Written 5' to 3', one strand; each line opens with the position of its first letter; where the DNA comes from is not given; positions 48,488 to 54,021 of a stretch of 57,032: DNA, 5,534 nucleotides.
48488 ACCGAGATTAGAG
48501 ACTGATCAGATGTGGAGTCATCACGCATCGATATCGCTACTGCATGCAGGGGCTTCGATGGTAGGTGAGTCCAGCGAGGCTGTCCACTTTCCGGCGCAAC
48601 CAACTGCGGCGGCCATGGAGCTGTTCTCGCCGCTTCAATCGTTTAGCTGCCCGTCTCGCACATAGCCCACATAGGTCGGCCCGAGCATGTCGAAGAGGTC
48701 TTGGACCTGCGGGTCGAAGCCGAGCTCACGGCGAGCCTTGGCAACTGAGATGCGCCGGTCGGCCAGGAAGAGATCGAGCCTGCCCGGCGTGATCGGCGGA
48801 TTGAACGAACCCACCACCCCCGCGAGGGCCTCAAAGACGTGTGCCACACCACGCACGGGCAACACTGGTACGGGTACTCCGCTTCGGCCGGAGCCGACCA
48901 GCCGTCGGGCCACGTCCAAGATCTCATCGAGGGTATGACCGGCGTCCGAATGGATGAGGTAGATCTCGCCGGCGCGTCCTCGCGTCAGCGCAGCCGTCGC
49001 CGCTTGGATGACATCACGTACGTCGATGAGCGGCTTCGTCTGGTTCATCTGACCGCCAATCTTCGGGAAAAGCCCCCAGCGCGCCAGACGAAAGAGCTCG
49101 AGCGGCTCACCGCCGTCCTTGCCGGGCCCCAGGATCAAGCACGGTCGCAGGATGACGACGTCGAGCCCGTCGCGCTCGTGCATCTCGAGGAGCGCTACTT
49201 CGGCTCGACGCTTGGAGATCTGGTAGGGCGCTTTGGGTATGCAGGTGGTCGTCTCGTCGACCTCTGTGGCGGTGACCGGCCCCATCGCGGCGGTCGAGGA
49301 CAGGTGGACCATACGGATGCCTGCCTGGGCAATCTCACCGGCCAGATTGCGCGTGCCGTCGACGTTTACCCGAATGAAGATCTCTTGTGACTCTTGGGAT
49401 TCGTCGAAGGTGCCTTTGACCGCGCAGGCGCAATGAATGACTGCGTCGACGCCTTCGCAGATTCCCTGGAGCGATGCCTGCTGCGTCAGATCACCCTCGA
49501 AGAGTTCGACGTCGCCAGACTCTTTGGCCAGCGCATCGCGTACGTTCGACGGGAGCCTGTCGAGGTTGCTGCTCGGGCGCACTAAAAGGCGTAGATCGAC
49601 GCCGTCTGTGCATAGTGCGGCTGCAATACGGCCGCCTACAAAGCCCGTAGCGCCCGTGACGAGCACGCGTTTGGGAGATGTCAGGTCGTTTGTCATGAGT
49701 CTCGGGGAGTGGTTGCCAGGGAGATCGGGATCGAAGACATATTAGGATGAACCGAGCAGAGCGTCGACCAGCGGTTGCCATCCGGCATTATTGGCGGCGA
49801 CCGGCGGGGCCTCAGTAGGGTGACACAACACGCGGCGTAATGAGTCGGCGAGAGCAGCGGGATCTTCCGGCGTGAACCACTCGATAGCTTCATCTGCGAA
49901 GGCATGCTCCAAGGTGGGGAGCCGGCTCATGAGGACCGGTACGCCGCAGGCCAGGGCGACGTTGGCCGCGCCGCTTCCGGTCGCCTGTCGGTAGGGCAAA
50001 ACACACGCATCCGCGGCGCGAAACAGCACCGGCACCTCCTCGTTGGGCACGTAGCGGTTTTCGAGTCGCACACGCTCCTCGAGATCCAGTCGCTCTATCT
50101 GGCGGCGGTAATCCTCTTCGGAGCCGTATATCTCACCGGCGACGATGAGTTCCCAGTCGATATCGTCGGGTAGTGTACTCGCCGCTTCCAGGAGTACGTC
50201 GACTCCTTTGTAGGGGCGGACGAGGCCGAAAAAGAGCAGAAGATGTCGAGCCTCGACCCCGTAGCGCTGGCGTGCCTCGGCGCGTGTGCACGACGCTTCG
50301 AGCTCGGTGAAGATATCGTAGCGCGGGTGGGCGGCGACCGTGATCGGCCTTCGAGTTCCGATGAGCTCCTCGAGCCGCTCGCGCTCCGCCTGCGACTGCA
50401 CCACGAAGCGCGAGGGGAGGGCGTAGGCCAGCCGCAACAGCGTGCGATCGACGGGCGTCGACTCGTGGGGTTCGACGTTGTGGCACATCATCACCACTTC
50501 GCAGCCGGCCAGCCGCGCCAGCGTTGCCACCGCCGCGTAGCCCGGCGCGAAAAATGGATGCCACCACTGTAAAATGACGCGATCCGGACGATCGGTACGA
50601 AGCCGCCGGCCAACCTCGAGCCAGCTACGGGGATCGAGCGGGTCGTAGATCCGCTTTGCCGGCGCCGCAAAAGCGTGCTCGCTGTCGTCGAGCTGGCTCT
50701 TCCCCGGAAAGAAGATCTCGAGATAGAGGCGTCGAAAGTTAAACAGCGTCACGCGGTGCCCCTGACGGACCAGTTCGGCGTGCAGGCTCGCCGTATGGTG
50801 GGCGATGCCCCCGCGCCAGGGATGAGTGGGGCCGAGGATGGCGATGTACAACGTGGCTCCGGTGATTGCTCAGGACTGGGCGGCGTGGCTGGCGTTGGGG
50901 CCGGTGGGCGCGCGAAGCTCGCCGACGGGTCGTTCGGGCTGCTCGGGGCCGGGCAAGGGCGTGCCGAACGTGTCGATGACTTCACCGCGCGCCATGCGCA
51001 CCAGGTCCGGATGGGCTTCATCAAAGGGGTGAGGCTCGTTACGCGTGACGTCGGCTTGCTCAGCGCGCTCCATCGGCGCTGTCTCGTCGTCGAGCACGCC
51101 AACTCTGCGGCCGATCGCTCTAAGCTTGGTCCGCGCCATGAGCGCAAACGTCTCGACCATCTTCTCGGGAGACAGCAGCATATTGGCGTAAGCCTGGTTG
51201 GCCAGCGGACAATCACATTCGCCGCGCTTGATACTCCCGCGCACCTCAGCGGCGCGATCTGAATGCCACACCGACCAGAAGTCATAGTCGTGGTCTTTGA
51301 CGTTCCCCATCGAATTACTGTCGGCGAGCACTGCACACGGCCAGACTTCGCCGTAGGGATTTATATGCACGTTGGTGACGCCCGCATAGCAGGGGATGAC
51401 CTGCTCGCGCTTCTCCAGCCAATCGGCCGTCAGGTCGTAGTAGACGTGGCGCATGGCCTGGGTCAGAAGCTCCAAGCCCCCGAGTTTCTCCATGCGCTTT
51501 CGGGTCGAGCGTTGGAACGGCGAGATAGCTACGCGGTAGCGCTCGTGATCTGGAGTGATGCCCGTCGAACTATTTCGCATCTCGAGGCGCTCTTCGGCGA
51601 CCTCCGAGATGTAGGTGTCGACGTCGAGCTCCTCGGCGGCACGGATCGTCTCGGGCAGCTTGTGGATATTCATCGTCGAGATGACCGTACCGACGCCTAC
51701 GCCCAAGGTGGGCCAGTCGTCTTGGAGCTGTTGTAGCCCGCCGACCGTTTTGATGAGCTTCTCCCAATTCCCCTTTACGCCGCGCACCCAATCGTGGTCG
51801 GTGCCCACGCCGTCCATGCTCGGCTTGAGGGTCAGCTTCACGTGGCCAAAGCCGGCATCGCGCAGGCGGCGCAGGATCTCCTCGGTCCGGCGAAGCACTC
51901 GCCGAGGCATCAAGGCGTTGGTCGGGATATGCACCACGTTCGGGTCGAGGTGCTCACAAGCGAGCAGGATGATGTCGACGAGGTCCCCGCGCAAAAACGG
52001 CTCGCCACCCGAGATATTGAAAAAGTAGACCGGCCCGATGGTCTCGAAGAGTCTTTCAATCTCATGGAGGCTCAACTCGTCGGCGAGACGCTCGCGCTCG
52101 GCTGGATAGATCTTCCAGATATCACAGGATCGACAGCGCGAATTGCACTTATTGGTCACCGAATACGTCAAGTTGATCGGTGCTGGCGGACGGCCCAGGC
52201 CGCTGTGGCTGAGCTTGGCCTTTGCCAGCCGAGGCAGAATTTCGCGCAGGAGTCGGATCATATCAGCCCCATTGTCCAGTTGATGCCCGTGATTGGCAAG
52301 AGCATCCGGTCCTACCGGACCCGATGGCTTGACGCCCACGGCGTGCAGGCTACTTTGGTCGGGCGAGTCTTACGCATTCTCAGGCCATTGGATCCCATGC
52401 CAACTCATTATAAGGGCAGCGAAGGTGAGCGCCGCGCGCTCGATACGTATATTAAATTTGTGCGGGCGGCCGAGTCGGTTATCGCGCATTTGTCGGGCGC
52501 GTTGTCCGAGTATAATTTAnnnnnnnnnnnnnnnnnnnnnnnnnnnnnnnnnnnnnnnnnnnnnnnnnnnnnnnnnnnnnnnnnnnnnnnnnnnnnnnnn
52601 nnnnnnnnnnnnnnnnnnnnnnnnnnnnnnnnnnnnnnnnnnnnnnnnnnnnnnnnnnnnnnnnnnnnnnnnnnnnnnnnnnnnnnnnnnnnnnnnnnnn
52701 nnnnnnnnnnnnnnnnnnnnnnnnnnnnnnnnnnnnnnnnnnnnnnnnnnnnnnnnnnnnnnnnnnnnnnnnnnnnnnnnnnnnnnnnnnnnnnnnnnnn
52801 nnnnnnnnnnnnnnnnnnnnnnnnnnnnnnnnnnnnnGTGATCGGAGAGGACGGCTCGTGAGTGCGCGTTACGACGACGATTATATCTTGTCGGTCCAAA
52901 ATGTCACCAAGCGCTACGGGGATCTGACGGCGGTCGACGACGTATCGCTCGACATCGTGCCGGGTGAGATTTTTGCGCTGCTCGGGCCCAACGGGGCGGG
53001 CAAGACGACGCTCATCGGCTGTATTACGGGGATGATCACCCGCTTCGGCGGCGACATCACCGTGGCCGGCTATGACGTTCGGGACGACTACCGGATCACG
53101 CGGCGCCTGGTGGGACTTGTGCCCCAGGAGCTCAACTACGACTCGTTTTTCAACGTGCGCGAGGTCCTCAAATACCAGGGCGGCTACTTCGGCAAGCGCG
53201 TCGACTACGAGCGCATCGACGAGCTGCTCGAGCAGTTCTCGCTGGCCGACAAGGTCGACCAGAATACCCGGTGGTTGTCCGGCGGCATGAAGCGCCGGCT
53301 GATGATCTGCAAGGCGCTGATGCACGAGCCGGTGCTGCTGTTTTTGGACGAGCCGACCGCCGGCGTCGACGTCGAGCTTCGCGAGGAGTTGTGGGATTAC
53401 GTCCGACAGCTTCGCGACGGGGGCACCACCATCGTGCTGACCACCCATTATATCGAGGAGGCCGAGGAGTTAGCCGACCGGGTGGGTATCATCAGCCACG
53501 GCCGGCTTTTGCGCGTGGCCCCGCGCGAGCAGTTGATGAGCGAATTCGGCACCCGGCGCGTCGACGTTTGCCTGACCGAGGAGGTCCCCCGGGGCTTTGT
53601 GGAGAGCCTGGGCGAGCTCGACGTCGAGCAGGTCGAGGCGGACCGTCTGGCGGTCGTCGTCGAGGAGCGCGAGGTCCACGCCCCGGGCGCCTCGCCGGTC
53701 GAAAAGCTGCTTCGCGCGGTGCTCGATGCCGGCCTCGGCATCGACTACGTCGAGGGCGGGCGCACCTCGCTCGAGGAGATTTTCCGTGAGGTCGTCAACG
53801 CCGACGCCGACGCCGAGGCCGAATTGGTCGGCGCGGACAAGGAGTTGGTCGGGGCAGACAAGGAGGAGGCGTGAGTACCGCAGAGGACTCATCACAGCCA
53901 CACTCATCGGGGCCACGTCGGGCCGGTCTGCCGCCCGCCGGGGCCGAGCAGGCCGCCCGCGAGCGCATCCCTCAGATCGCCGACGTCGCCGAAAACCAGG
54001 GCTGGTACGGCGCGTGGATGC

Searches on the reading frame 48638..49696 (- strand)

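Call 89: search_protein_families(library=pfam, proteins=[window:48638-49696:-], max_evalue=0.001)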
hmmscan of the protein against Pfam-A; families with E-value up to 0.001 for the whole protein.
window:48638-49696:- (353 aa): 10 families
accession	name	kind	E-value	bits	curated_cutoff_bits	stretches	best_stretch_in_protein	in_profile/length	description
PF01370.27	Epimerase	-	8.1e-39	133.9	20.9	1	11-248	1-239/240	NAD dependent epimerase/dehydratase family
PF16363.11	GDP_Man_Dehyd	-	5.2e-25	89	27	1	12-270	1-269/332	GDP-mannose 4,6 dehydratase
PF01073.25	3Beta_HSD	-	2.4e-20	73.2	22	1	12-198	1-191/280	3-beta hydroxysteroid dehydrogenase/isomerase family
PF07993.18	NAD_binding_4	-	2.4e-17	63.4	20.1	1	13-193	1-212/258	Male sterility protein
PF13460.12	NAD_binding_10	-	1e-14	55.3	27.2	1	15-186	1-144/184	NAD(P)H-binding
PF04321.23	RmlD_sub_bind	-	1.6e-11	44.3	27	1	10-189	2-152/287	RmlD substrate binding domain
PF05368.20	NmrA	-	8.2e-11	42.5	27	1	9-134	3-106/298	NmrA-like family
PF02719.21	Polysacc_synt_2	-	5.8e-08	32.7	20.2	1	11-142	1-136/293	Polysaccharide biosynthesis protein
PF08659.16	KR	-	3.6e-06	27.5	22.6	1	11-137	3-139/180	KR domain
PF00106.31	adh_short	-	9.8e-06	25.6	26.6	1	9-137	1-139/195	short chain dehydrogenase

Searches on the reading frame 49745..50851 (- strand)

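Call 89: search_protein_families(library=pfam, proteins=[window:49745-50851:-], max_evalue=0.001)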
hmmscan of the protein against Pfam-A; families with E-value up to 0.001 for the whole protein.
window:49745-50851:- (369 aa): 6 families
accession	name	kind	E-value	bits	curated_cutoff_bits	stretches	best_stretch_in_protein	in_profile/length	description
PF13692.12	Glyco_trans_1_4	-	6.6e-19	69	27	1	203-342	2-140/142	Glycosyl transferases group 1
PF00534.26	Glycos_transf_1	-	2.8e-18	66.5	26.4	1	192-345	4-159/172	Glycosyl transferases group 1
PF13439.12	Glyco_transf_4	-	2.6e-14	54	28.5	1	14-172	2-161/170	Glycosyltransferase Family 4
PF13579.12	Glyco_trans_4_4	-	1.7e-12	48.4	29.7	1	14-172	1-154/158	Glycosyl transferase 4-like domain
PF13524.12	Glyco_trans_1_2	-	1.6e-06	28.6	25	1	238-353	16-123/144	Glycosyl transferase-like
PF20706.3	GT4-conflict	-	0.00021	20.8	26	1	195-310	190-312/385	Family 4 Glycosyltransferase in conflict systems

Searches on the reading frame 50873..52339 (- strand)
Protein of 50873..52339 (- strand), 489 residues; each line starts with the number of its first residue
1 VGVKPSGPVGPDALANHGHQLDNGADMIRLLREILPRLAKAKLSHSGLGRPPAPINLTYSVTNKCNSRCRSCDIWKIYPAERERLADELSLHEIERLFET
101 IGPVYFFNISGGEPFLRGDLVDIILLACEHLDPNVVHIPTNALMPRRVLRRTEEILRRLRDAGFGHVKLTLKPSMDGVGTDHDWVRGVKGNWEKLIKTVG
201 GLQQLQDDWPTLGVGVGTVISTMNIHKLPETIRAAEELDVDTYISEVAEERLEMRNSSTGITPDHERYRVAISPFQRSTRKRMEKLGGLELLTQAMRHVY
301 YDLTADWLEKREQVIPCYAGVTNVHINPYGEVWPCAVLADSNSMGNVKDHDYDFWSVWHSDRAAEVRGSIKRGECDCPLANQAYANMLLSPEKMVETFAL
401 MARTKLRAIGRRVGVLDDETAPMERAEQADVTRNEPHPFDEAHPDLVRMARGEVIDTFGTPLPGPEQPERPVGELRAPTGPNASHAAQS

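Call 89: search_protein_families(library=pfam, proteins=[window:50873-52339:-], max_evalue=0.001)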
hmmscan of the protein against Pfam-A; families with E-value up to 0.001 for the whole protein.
window:50873-52339:- (489 aa): 2 families
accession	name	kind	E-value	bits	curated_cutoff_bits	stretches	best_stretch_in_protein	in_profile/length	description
PF04055.27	Radical_SAM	-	2.8e-16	60.6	29.5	1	59-233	1-164/166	Radical SAM superfamily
PF13186.11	SPASM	-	1.3e-07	32.2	21.5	1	317-377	1-66/67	Iron-sulfur cluster-binding domain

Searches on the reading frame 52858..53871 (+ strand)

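Call 89: search_protein_families(library=pfam, proteins=[window:52858-53871:+], max_evalue=0.001)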
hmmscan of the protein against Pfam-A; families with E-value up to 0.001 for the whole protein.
window:52858-53871:+ (338 aa): 4 families
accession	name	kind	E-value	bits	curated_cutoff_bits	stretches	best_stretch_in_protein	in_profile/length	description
PF00005.33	ABC_tran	-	7.2e-31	108.1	25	1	27-168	2-137/137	ABC transporter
PF13304.12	AAA_21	-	2.7e-11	44.5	27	1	131-197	229-298/304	AAA domain, putative AbiEii toxin, Type IV TA system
PF13476.12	AAA_23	-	4.4e-05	24.6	27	1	36-65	19-48/201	AAA domain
PF13732.12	DrrA1-3_C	-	0.00044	21.3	27.4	0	224-313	4-81/81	ATP-binding protein DrrA1-3-like, C-terminal domain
